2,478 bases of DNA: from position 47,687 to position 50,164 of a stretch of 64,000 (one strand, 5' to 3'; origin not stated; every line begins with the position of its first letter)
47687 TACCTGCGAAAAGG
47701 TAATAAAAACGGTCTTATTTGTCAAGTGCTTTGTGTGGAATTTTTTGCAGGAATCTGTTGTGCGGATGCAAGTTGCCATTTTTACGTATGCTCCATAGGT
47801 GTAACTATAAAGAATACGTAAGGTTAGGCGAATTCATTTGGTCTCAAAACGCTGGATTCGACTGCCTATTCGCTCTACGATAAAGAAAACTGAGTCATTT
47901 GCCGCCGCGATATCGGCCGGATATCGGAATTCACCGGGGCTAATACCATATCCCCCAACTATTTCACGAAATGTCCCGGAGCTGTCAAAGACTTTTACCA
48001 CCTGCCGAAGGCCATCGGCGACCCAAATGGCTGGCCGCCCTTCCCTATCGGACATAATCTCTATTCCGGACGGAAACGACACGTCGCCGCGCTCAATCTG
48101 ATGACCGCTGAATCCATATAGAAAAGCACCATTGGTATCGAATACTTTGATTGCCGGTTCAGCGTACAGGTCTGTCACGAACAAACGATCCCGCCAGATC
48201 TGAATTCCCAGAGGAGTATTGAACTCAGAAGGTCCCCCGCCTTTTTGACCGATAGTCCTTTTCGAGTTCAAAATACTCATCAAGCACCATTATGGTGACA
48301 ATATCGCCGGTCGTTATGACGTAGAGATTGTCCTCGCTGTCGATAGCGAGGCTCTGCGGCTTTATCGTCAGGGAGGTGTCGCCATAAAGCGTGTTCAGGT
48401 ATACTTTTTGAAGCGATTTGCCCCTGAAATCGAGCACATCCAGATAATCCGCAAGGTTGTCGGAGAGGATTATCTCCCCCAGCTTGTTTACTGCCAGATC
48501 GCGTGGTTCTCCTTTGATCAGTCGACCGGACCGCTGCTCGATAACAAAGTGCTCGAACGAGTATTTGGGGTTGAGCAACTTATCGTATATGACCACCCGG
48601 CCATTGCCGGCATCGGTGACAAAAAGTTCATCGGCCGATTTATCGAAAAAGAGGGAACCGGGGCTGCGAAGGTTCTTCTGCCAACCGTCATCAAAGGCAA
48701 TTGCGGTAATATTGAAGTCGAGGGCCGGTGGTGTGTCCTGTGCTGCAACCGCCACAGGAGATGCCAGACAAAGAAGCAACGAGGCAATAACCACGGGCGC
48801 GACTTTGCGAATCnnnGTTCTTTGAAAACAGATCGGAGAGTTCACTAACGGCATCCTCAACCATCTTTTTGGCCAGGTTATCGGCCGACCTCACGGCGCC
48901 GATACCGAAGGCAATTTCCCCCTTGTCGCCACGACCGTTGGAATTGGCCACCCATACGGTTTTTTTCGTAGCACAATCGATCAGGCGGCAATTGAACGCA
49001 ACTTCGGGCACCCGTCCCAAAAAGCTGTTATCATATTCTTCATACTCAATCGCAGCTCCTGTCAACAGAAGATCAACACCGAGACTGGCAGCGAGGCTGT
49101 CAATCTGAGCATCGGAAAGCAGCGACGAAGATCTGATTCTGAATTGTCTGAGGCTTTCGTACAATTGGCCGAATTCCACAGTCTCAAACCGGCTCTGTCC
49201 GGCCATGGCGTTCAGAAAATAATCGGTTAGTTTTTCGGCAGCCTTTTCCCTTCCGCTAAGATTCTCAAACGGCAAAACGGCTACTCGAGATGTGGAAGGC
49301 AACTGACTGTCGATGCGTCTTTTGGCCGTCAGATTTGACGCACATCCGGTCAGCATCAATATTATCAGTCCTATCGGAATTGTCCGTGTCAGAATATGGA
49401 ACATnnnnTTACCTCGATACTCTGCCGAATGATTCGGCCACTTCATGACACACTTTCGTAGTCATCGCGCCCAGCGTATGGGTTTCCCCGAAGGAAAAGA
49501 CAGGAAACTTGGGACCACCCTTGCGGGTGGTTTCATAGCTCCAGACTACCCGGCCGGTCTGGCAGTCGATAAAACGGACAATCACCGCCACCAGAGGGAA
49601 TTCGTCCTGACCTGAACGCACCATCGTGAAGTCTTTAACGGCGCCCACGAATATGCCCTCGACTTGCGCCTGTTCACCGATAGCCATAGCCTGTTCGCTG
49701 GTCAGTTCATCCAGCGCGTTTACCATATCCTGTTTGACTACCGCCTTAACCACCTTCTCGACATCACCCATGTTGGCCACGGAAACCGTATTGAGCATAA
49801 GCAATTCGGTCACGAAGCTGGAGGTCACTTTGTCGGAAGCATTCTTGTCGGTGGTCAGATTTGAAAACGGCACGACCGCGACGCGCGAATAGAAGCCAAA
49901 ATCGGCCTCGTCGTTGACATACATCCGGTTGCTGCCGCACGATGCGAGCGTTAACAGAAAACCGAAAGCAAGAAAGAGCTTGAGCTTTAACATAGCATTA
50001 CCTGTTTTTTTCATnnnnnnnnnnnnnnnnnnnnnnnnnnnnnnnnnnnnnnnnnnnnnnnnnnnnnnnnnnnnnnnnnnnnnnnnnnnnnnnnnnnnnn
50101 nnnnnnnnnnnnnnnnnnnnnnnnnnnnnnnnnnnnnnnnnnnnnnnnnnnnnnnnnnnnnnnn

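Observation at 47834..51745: Heme-free beta-barrel + two paralogous lipoproteins + NHL propeller at the distal end of the cytochrome operon: possible export/anchoring apparatus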

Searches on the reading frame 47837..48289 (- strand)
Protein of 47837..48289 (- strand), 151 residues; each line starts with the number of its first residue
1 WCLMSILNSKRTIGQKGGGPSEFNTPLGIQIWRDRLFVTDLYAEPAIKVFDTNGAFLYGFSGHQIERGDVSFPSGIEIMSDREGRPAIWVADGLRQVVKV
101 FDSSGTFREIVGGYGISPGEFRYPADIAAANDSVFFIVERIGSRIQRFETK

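Call 6: search_protein_families(library=pfam, max_evalue=0.1, proteins=[window:47837-48289:-])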
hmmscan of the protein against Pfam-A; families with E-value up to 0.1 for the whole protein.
window:47837-48289:- (151 aa): 2 families
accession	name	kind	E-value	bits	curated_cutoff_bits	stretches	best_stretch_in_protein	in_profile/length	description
PF17170.10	DUF5128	-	2.3e-08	34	22.9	2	88-147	56-116/321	6-bladed beta-propeller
PF01436.27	NHL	-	0.0066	16.9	20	0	121-148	1-28/28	NHL repeat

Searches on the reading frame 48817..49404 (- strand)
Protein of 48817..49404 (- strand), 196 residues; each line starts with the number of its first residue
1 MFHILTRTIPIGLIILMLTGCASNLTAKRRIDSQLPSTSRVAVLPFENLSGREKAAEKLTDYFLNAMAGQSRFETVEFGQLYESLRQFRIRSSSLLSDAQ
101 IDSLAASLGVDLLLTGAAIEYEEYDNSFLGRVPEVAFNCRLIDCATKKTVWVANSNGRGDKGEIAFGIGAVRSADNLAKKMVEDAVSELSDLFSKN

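Call 6: search_protein_families(library=pfam, max_evalue=0.1, proteins=[window:48817-49404:-])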
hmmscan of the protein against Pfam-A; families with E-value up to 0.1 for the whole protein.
window:48817-49404:- (196 aa): 2 families
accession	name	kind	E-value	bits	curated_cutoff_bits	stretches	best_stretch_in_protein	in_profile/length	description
PF03783.19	CsgG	-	0.00097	18.9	20.8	1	39-123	10-103/210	Curli production assembly/transport component CsgG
PF19867.5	DUF6340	-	0.02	14.5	26.4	1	52-115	35-98/258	Family of unknown function (DUF6340)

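Call 57: search_solved_structures(query=A3, max_evalue=1, show_alignments=1)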
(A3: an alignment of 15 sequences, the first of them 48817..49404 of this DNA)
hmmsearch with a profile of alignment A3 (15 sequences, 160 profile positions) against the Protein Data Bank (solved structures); distinct sequences matched with E-value up to 1: 5.
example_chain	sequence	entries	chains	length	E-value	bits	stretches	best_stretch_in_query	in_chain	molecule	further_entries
5t11_A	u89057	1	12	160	0.00091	22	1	72-125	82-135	Uncharacterized protein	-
5t10_A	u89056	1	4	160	0.0011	21.8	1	73-125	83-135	Uncharacterized protein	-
9h80_C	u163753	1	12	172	0.004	20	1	77-124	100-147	PelC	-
5t0z_A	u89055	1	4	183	0.0068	19.2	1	9-123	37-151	Lipoprotein, putative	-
5hlj_A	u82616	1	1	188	0.66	12.8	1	8-52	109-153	VP24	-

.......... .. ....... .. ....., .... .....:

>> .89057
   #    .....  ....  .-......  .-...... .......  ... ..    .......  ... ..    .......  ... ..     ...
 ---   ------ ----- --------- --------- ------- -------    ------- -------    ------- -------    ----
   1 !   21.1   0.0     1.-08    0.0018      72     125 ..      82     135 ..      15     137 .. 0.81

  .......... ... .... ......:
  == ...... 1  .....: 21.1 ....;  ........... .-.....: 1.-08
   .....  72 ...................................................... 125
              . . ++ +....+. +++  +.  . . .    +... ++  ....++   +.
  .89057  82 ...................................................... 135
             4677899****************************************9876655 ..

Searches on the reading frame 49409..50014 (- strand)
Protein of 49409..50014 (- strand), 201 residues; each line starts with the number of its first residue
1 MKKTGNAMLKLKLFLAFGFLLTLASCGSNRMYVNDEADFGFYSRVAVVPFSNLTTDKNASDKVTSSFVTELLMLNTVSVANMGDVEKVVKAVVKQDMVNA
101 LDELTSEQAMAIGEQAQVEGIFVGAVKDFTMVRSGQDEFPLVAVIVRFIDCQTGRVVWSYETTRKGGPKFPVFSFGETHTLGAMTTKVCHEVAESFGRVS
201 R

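Call 6: search_protein_families(library=pfam, max_evalue=0.1, proteins=[window:49412-50014:-])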
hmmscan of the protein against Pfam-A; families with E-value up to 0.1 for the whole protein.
window:49412-50014:- (201 aa): 3 families
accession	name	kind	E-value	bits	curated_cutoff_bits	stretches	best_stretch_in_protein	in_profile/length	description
PF13036.11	LpoB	-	0.00024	21.4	22.3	1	43-162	30-145/147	Peptidoglycan-synthase activator LpoB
PF03783.19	CsgG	-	0.037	13.8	20.8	0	123-164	110-150/210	Curli production assembly/transport component CsgG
PF16471.10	JIP_LZII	-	0.048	14.3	30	1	92-119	26-53/71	JNK-interacting protein leucine zipper II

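Call 47: search_solved_structures(query=A2, max_evalue=1, show_alignments=0)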
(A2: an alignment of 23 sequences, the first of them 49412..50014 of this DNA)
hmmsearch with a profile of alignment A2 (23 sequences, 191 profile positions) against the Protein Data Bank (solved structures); distinct sequences matched with E-value up to 1: 17.
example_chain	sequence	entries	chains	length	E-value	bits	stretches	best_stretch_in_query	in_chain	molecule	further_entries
5t11_A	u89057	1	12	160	5.2e-08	35.8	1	41-161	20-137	Uncharacterized protein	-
9h80_C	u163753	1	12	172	6e-08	35.6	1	6-161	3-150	PelC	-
5t10_A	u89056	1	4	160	1.2e-07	34.6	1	41-161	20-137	Uncharacterized protein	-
5t0z_A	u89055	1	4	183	4.2e-06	29.6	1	40-161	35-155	Lipoprotein, putative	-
4hrv_A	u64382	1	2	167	0.0001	25.1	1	69-159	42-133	Putative lipoprotein GNA1162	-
4q6l_A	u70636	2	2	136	0.029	17.1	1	104-154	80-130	Penicillin-binding protein activator LpoB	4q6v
4q6z_A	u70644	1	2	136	0.13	14.9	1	105-154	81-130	Penicillin-binding protein activator LpoB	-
6avp_A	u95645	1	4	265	0.2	14.4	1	78-127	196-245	Type II pantothenate kinase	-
6awg_A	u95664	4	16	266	0.2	14.4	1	78-127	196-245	Type II pantothenate kinase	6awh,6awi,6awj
6ebv_A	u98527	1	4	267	0.2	14.4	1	78-127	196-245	Type II pantothenate kinase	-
4m7x_A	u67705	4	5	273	0.21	14.3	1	78-127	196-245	Type II pantothenate kinase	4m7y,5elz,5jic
4nb4_A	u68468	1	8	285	0.23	14.2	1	78-127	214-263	Type II pantothenate kinase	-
2ews_A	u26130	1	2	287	0.23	14.2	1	78-127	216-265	Pantothenate kinase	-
6oxc_B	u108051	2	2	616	0.24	14.1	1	56-99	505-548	Methylmalonyl-CoA mutase small subunit mutA | Methylmalonyl-CoA mutase small subunit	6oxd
2mii_A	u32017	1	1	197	0.29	13.8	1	105-154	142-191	Penicillin-binding protein activator LpoB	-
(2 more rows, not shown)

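Call 74: find_encoding_contigs(protein=window:49409-50014:-, flank=3000, max_places=2)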
Protein window:49409-50014:- (201 aa): no gene with exactly this product is on record in the collection.

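Call 81: find_homologous_proteins(query=A2, max_evalue=1e-10)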
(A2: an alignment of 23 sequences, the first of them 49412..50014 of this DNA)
Query A2 (23 sequences) (201 aa, profile of the alignment): 2913 proteins with E <= 1e-10 among 8000 candidates; the best 120 are listed.
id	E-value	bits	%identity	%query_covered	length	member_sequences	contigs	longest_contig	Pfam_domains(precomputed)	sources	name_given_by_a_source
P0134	1.2e-84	301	35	77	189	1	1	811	PF13036.12,PF05643.17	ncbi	-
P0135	1.2e-84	301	27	77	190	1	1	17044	PF13036.12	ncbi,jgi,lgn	jgi:hypothetical protein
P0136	1.5e-84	300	35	79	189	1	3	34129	PF13036.12,PF05643.17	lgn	-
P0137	2.8e-84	299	29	79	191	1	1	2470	PF05643.17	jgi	-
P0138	3.6e-84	299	32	79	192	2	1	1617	PF13036.12,PF05643.17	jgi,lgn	-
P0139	3.6e-84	299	27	78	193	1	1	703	-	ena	-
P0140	4.0e-84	299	29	79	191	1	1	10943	PF05643.17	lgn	-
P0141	5.6e-84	298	30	79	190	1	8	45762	PF05643.17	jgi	jgi:hypothetical protein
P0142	5.7e-84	298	32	83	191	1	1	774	PF13036.12,PF05643.17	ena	-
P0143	6.4e-84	298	29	71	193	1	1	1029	-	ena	-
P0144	7.3e-84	298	30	78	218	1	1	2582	-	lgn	-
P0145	8.1e-84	298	28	92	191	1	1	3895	PF05643.17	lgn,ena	-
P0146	8.3e-84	298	25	90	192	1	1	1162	PF13036.12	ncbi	-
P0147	9.6e-84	298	36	79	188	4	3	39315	PF13036.12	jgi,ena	jgi:hypothetical protein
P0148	9.9e-84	298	32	79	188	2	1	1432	PF13036.12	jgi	-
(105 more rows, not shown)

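Call 89: predict_structure(alignment_id=A4)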
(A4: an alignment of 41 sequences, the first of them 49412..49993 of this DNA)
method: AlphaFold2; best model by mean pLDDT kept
length: 194 residues; sequences in the alignment: 41
mean_pLDDT: 78.7   pTM: 0.74
mean pLDDT of the five models: 78.7, 76.8, 74.1, 70.6, 66.5
residues with pLDDT >= 90: 40; 70-90: 107; 50-70: 37; < 50: 10
segments of 3 or more residues with pLDDT < 50: 163-171
pLDDT, mean of each block of 10 residues (from residue 1): 82 61 80 83 87 90 84 67 63 67 86 91 79 87 91 84 44 76 90 83
secondary structure, 60 per line:
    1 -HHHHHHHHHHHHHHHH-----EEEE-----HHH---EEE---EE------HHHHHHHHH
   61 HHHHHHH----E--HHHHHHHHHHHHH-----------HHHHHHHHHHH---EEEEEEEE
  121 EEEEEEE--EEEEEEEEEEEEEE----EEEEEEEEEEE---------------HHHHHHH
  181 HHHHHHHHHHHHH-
elements in order: H2-17 E23-26 E38-40 H52-67 H75-87 H99-109 E113-127 E130-143 E148-158 H174-193

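Call 91: fold_search(model_id=the predicted structure, library=pdb)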
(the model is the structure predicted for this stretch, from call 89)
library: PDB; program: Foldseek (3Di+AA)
matches with E <= 10: 1259; with E <= 0.001: 52
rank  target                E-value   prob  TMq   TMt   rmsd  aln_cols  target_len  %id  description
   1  5t10_B                2.2e-11  1.00  0.58  0.78   3.7       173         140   21  PelC dodecamer from Paraburkholderia phytofirmans, space group P6 (released 2017-03-15)
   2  5t0z_A                4.8e-11  1.00  0.62  0.75   4.6       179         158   14  PelC from Geobacter metallireducens (released 2017-03-15)
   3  5t0z_B                7.0e-11  1.00  0.63  0.75   3.9       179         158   15  PelC from Geobacter metallireducens (released 2017-03-15)
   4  5t11_E                1.2e-10  1.00  0.58  0.78   3.6       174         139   21  PelC L103M dodecamer from Paraburkholderia phytofirmans, space group C2 (released 2017-03-15)
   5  5t11_F                1.2e-10  1.00  0.53  0.74   4.5       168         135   21  PelC L103M dodecamer from Paraburkholderia phytofirmans, space group C2 (released 2017-03-15)
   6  5t11_I                1.4e-10  1.00  0.56  0.78   3.9       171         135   22  PelC L103M dodecamer from Paraburkholderia phytofirmans, space group C2 (released 2017-03-15)
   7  5t10_C                1.6e-10  1.00  0.54  0.74   4.0       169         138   22  PelC dodecamer from Paraburkholderia phytofirmans, space group P6 (released 2017-03-15)
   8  5t0z_C                2.5e-10  1.00  0.61  0.74   4.1       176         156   15  PelC from Geobacter metallireducens (released 2017-03-15)
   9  5t0z_D                2.8e-10  1.00  0.59  0.73   4.4       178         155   15  PelC from Geobacter metallireducens (released 2017-03-15)
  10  5t10_A                4.9e-10  1.00  0.52  0.74   4.6       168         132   21  PelC dodecamer from Paraburkholderia phytofirmans, space group P6 (released 2017-03-15)
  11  5t11_K                8.4e-10  1.00  0.54  0.77   4.6       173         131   21  PelC L103M dodecamer from Paraburkholderia phytofirmans, space group C2 (released 2017-03-15)
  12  9h80_A                8.9e-10  1.00  0.59  0.73   5.2       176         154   19  Structure of the outer membrane exopolysaccharide transporter PelBC (released 2025-06-11)
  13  5t11_B                9.5e-10  1.00  0.55  0.74   4.4       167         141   22  PelC L103M dodecamer from Paraburkholderia phytofirmans, space group C2 (released 2017-03-15)
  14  5t11_C                9.5e-10  1.00  0.54  0.75   4.7       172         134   20  PelC L103M dodecamer from Paraburkholderia phytofirmans, space group C2 (released 2017-03-15)
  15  4hrv_B                1.0e-09  1.00  0.54  0.70   4.5       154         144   18  Crystal Structure of Lipoprotein GNA1162 from Neisseria meningitidis (released 2013-04-24)
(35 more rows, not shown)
